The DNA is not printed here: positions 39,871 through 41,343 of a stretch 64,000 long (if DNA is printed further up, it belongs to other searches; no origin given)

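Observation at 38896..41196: Unusual single-polypeptide fusion of a cytoplasmic GT-B (GT4) and a polytopic GT-C glycosyltransferase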

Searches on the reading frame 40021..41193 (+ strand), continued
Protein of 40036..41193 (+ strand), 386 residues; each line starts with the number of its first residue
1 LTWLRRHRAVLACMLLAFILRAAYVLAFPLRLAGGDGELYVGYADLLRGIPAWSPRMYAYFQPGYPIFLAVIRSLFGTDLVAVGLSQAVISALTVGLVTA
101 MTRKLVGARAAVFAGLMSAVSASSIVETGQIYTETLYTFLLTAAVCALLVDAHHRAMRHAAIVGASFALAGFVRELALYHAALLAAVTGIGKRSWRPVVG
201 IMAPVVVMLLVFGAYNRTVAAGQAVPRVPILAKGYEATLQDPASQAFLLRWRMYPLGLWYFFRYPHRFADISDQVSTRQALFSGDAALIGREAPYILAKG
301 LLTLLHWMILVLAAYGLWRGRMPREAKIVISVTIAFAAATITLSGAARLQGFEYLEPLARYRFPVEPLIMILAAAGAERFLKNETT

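Call 53: find_related_loci(query=A2, collection=genome_contigs, flank=4000)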
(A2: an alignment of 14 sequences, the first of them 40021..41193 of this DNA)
Query A2 (391 aa) in genome_contigs; peptide patterns used: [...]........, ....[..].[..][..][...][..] (x = any residue, [..] = any of these).
43 stretches matched a pattern; 15 encode a relative of the query (tblastn E <= 1e-3); 15 distinct loci.
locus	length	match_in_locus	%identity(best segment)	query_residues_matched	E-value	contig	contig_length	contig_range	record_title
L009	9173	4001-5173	63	1-390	4e-139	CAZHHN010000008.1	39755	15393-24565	MAG TPA_asm: uncultured Gammaproteobacteria bacterium isolate SRP193066_co2_114 genome assembly, contig: NODE_463_length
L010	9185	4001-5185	46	1-390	7e-96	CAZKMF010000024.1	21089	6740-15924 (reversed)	MAG TPA_asm: uncultured Gammaproteobacteria bacterium isolate SRP135725_co2_84 genome assembly, contig: k141_1258016, wh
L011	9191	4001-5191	45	1-385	8e-92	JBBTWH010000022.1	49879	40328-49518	MAG: Patescibacteria group bacterium isolate H41-bin254_1 H41_bin254_1_000000000022, whole genome shotgun sequence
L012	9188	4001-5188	44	1-383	1e-90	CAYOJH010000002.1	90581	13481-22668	MAG TPA_asm: uncultured Gammaproteobacteria bacterium isolate SRP193066_co2_65 genome assembly, contig: NODE_58_length_9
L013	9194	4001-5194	41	2-383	4e-84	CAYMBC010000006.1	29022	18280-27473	MAG TPA_asm: uncultured Gammaproteobacteria bacterium isolate SRP300315_co1_28 genome assembly, contig: NODE_829_length_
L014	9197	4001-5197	40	1-383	1e-80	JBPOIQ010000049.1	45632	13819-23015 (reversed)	MAG: Minisyncoccota bacterium isolate MAG_380 c_000000562140, whole genome shotgun sequence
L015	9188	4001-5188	41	1-383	1e-80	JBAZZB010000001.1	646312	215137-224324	MAG: Patescibacteria group bacterium isolate SO_2017_GW1_96 NODE_66_length_646312_cov_1.892521_OW334_2017, whole genome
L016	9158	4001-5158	44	1-374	2e-79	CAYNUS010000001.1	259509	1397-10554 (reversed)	MAG TPA_asm: uncultured Gammaproteobacteria bacterium isolate SRP239054_co1_192 genome assembly, contig: NODE_19_length_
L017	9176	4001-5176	39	8-383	8e-76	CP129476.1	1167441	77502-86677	MAG: Patescibacteria group bacterium isolate cMAG.20 chromosome, complete genome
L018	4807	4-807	38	130-383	4e-44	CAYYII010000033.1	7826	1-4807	MAG TPA_asm: uncultured Gammaproteobacteria bacterium isolate SRP219642_co6_407 genome assembly, contig: NODE_9428_lengt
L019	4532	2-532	45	209-374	5e-38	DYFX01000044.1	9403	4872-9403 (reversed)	MAG TPA_asm: Candidatus Paceibacter sp. isolate BE2011_4_66_9 Afr_mines_BE2011_1575_length_9403_cov_3_075845, whole geno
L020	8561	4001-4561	28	1-183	5e-10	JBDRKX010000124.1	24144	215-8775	MAG: Elusimicrobiota bacterium isolate MEGAHIT-group-1.744 k141_4338155, whole genome shotgun sequence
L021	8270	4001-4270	33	65-154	9e-9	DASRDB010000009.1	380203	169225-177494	MAG TPA_asm: Ktedonobacteraceae bacterium isolate SMAG_U9968 k141_514978, whole genome shotgun sequence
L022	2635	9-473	29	68-215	1e-8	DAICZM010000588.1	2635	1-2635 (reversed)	MAG TPA_asm: Ktedonobacterales bacterium isolate clean319 NODE_588_length_2635_cov_3.969898, whole genome shotgun sequen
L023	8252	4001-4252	31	65-148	1e-7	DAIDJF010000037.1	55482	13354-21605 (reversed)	MAG TPA_asm: Ktedonobacterales bacterium isolate clean17 NODE_37_length_55482_cov_4.511272, whole genome shotgun sequenc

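Call 59: search_protein_families(library=pfam, proteins=[L003:4558-5469:+, L003:2778-3197:+, L003:3-890:+], max_evalue=0.01)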
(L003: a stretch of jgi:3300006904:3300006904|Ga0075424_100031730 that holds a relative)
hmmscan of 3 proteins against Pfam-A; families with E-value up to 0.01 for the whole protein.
L003:4558-5469:+ (304 aa): 0 families

L003:2778-3197:+ (140 aa): 0 families

L003:3-890:+ (296 aa): 5 families
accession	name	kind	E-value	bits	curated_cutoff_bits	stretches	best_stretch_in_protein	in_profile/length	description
PF00534.26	Glycos_transf_1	-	3.1e-27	95.6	26.4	1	104-274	2-170/172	Glycosyl transferases group 1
PF13692.12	Glyco_trans_1_4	-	1.3e-25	90.7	27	1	119-262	3-142/142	Glycosyl transferases group 1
PF13524.12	Glyco_trans_1_2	-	7.3e-15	55.6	25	1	135-291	5-144/144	Glycosyl transferase-like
PF13439.12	Glyco_transf_4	-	1.9e-09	38.2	28.5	1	3-96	55-169/170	Glycosyltransferase Family 4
PF13579.12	Glyco_trans_4_4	-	5.8e-05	23.9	29.7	1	3-90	54-156/158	Glycosyl transferase 4-like domain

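Call 62: find_homologous_proteins(query=P0139, max_evalue=1e-20)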
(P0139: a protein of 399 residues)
Query P0139 (399 aa): 2 proteins with E <= 1e-20 among 8000 candidates.
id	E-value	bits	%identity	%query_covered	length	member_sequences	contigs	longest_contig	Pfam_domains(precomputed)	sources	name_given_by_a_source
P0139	1.7e-250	849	100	100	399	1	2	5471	PF13231.13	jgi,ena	-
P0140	2.1e-63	233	46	73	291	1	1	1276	-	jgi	jgi:hypothetical protein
